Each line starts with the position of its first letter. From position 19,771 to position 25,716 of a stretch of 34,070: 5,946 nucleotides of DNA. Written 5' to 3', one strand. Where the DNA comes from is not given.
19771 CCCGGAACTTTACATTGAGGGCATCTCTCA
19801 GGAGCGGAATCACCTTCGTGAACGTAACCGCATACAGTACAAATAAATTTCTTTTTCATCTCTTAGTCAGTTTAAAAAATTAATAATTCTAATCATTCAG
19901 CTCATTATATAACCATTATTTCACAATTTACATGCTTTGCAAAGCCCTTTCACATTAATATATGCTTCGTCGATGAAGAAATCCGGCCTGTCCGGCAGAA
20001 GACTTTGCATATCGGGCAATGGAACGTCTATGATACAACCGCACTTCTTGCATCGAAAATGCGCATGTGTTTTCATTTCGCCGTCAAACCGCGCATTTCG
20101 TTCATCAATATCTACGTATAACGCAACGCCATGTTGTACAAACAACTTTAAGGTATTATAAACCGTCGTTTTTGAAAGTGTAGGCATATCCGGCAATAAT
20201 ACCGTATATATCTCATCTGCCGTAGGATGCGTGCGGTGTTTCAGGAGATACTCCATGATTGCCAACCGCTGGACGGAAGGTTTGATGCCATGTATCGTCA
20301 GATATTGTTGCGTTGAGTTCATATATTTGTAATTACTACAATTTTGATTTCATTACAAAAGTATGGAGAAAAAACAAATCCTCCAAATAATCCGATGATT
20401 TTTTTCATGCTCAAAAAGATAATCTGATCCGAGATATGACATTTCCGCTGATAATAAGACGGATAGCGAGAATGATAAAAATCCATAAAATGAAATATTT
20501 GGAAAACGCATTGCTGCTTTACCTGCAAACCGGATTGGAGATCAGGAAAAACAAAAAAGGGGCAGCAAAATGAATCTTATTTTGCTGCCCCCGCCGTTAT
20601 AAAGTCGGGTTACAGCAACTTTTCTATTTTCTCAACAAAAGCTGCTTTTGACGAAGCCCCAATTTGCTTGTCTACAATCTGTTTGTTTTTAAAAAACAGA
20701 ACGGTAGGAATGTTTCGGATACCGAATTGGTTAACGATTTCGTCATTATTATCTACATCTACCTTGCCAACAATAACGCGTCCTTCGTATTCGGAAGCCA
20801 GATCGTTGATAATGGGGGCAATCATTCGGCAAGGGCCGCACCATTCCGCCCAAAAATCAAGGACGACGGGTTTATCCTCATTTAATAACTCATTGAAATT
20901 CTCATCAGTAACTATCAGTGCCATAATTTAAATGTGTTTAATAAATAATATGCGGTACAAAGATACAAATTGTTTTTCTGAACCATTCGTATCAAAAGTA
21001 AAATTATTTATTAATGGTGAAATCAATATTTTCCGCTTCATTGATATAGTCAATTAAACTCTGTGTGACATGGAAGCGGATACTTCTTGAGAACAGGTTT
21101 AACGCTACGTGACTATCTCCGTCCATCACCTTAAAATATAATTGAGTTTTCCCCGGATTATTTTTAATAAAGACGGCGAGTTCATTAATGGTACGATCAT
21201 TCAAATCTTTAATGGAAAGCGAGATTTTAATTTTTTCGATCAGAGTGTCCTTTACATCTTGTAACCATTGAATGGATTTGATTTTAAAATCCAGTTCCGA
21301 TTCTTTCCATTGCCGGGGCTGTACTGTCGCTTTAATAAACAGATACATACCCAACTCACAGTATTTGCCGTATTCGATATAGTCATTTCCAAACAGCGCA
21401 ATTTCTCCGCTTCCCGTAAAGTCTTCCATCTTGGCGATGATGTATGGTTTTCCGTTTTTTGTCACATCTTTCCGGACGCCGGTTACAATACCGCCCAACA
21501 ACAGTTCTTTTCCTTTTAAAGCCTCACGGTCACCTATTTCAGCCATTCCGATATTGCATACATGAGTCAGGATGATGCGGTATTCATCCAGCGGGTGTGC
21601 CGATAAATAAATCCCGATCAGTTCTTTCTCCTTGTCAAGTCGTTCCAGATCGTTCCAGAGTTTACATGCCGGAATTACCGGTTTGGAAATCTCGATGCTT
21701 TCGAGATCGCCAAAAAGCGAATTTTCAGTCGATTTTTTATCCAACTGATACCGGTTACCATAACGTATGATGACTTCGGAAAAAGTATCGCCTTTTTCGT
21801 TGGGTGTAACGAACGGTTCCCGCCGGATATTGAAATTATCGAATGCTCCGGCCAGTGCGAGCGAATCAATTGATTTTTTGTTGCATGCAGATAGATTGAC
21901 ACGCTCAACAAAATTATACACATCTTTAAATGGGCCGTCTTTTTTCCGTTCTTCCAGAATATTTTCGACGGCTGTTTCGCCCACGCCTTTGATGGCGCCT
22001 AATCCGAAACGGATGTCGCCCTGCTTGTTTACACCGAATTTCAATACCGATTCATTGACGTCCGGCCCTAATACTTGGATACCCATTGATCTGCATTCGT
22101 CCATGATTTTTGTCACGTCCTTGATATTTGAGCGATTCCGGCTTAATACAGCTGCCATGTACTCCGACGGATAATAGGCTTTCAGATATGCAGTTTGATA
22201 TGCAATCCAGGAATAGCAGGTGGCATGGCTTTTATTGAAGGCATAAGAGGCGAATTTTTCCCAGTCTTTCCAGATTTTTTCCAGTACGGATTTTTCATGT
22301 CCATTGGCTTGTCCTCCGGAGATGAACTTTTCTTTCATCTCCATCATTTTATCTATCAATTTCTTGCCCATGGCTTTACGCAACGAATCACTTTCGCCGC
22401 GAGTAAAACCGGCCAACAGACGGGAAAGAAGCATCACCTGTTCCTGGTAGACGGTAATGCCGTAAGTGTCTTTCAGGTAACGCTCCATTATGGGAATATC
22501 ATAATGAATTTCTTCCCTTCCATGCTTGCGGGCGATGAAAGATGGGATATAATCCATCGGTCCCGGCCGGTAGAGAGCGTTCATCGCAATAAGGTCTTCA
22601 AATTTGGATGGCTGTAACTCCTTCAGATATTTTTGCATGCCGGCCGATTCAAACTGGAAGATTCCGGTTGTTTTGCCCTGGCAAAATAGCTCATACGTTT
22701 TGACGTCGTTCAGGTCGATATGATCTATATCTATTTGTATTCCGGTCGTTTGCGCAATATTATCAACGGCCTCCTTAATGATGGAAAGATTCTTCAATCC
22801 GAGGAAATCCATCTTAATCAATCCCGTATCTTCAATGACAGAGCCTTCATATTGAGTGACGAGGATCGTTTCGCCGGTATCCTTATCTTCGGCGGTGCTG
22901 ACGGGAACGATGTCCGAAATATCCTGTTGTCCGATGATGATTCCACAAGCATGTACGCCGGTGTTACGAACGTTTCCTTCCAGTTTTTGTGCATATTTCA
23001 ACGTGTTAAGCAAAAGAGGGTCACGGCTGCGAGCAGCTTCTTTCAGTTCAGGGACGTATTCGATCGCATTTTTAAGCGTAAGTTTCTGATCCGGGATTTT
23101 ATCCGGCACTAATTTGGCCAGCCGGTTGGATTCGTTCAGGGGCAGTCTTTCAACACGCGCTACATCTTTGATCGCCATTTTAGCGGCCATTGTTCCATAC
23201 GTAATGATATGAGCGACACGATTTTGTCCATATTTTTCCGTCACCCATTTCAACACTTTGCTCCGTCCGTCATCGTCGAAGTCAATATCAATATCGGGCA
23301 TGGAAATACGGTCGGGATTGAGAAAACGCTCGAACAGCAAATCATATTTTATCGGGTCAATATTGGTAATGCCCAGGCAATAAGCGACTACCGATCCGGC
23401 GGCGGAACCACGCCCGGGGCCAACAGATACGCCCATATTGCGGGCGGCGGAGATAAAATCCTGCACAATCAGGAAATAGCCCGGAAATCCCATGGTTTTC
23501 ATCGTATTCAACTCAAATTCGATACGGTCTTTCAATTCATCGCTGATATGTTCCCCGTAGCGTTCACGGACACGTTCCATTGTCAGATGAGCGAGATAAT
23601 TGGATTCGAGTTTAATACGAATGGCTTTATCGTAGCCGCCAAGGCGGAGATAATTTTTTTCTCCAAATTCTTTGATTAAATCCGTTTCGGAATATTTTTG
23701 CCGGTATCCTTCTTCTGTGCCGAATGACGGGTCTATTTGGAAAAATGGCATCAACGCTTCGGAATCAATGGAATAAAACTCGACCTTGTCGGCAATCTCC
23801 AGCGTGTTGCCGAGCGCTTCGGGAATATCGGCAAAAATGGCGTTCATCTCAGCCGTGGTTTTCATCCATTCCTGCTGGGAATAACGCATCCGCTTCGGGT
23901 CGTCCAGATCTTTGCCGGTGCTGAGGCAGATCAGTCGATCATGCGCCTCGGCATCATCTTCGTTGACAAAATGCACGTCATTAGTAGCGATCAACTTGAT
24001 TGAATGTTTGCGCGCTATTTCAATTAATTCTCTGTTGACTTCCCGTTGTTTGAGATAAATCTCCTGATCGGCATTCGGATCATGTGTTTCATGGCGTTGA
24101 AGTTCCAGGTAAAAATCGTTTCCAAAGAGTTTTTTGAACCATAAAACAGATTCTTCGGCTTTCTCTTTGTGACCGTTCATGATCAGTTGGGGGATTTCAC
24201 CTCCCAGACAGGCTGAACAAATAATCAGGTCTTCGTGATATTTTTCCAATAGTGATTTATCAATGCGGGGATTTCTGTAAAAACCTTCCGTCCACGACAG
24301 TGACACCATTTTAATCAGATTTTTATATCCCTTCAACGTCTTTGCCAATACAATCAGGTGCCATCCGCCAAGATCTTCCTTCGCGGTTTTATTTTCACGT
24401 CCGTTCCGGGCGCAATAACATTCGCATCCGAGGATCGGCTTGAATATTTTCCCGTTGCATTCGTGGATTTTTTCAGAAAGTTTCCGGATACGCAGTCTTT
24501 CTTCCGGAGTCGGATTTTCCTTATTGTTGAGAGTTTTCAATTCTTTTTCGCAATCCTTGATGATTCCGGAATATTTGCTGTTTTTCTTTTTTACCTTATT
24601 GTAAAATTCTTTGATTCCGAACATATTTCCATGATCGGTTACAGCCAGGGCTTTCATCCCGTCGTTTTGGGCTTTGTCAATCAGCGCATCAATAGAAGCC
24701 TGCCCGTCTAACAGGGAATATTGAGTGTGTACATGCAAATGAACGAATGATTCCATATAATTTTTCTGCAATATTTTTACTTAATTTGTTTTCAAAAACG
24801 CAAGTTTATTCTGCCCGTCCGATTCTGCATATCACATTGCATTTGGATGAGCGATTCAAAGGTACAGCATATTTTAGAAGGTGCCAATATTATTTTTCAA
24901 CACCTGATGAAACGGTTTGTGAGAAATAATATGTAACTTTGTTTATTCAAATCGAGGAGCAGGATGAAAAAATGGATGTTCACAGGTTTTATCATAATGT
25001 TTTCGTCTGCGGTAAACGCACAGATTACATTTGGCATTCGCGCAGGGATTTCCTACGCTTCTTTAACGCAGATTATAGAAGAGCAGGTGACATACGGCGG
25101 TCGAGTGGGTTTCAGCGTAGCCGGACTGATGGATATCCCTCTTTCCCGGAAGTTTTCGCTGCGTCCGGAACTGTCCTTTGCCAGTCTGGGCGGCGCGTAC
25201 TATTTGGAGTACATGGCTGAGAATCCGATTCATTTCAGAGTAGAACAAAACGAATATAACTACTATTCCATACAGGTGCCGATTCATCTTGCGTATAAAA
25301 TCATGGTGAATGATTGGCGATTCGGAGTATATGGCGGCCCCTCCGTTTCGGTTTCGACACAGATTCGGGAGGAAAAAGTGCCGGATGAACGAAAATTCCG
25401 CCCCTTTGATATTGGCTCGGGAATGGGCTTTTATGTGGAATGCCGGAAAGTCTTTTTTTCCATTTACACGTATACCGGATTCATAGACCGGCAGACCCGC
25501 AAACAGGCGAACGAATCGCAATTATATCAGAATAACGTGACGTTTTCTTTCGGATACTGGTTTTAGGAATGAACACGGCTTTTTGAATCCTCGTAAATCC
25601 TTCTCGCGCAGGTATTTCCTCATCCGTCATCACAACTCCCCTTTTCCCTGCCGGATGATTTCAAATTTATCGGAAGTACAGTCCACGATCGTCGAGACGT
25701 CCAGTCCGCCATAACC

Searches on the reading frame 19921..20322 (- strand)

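Call 8: search_protein_families(library=pfam, proteins=[window:19921-20322:-], max_evalue=0.01)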
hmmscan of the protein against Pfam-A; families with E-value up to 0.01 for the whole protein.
window:19921-20322:- (133 aa): 1 family
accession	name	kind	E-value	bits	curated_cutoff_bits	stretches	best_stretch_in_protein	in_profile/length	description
PF01475.25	FUR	-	1.8e-22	80.2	23.1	1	12-107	3-100/121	Ferric uptake regulator family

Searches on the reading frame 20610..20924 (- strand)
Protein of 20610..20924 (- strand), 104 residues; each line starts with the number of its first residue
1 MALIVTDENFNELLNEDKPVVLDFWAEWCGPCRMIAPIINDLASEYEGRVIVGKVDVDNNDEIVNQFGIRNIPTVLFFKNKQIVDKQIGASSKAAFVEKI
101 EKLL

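Call 86: search_protein_families(library=pfam, proteins=[window:20610-20924:-], max_evalue=0.001)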
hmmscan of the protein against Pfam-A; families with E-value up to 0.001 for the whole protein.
window:20610-20924:- (104 aa): 9 families
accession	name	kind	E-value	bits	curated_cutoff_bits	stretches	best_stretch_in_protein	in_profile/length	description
PF00085.26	Thioredoxin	-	1.1e-32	112.5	23.5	1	3-101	3-102/103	Thioredoxin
PF13905.12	Thioredoxin_8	-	1.3e-08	35.5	27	1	18-47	2-31/94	Thioredoxin-like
PF13098.12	Thioredoxin_2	-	4.5e-08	33.8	27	1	16-98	4-102/104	Thioredoxin-like domain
PF00578.27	AhpC-TSA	-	1e-06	29.2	26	1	13-91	23-101/124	AhpC/TSA family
PF04756.19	OST3_OST6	-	2.6e-06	27.5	27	1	5-82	16-106/294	OST3 / OST6 family, transporter family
PF13848.12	Thioredoxin_6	-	1.3e-05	25.6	27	1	5-80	82-160/184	Thioredoxin-like domain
PF14595.12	Thioredoxin_9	-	1.7e-05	25.2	25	1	16-81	40-107/129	Thioredoxin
PF13899.12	Thioredoxin_7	-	3.3e-05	24.4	27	1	7-79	7-82/83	Thioredoxin-like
PF08534.16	Redoxin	-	0.00031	21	26.6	0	16-49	27-61/148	Redoxin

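Call 87: search_protein_families(library=padloc, proteins=[window:20610-20924:-], max_evalue=0.001)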
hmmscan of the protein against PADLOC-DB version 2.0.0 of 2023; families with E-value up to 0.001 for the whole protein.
window:20610-20924:- (104 aa): 0 families

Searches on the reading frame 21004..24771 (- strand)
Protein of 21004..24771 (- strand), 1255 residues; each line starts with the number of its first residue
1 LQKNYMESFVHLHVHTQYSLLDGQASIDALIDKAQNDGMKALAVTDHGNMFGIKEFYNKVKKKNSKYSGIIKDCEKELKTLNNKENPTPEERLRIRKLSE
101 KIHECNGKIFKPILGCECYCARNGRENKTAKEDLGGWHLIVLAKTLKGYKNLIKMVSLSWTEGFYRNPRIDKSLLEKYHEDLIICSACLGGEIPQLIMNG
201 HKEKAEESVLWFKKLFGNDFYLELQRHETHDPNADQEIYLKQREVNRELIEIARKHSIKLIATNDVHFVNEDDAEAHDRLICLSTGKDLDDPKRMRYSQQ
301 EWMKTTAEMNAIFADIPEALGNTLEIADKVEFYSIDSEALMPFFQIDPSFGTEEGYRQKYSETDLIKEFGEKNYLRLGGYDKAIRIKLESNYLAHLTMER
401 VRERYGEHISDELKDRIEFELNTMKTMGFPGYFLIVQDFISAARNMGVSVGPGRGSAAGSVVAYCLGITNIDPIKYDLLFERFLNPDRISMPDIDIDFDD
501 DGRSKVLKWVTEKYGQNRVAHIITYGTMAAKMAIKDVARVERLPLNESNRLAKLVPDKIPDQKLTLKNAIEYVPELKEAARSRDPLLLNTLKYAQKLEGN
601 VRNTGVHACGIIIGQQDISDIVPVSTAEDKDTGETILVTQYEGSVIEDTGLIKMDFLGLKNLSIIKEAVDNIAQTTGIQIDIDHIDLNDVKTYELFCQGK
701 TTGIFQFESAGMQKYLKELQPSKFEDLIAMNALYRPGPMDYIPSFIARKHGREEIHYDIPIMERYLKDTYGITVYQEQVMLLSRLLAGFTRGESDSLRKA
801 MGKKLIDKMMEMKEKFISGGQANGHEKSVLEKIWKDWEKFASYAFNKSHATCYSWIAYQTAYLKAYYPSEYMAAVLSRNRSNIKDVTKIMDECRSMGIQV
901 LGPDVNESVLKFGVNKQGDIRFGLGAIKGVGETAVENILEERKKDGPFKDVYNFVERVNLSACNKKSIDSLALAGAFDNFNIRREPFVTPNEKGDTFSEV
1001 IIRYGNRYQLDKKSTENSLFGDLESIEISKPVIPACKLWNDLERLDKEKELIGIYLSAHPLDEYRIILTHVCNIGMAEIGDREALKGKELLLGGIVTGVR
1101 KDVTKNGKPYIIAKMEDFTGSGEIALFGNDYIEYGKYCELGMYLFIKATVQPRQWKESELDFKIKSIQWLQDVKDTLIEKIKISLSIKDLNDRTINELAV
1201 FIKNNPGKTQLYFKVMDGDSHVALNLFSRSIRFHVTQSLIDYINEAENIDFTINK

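Call 86: search_protein_families(library=pfam, proteins=[window:21004-24771:-], max_evalue=0.001)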
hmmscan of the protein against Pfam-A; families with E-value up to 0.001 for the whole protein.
window:21004-24771:- (1255 aa): 5 families
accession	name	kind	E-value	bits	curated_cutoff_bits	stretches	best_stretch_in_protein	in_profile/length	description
PF07733.18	DNA_pol3_alpha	-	6.9e-95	318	23.9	1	392-658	2-260/260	Bacterial DNA polymerase III alpha NTPase domain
PF17657.6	DNA_pol3_finger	-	2.3e-61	206.4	22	1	661-824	1-166/166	Bacterial DNA polymerase III alpha subunit finger domain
PF02811.25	PHP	-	1.6e-51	175.3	26.4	1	11-227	1-164/164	PHP domain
PF14579.12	HHH_6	-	1.6e-29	102.4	25.6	1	897-985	1-88/90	Helix-hairpin-helix motif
PF01336.31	tRNA_anti-codon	-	4.5e-06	27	27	1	1093-1168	4-73/75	OB-fold nucleic acid binding domain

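Call 87: search_protein_families(library=padloc, proteins=[window:21004-24771:-], max_evalue=0.001)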
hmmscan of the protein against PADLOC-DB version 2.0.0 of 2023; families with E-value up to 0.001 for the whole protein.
window:21004-24771:- (1255 aa): 0 families

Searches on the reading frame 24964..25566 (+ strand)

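Call 86: search_protein_families(library=pfam, proteins=[window:24964-25566:+], max_evalue=0.001)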
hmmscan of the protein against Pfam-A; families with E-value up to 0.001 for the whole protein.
window:24964-25566:+ (200 aa): 2 families
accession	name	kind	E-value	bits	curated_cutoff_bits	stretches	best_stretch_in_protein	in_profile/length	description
PF13568.12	OMP_b-brl_2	-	8e-20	72.1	27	1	20-175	3-172/175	Outer membrane protein beta-barrel domain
PF13505.12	OMP_b-brl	-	8e-07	29.8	28.7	1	11-200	7-175/175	Outer membrane protein beta-barrel domain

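Call 87: search_protein_families(library=padloc, proteins=[window:24964-25566:+], max_evalue=0.001)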
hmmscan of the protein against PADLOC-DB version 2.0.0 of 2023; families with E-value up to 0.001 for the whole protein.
window:24964-25566:+ (200 aa): 0 families
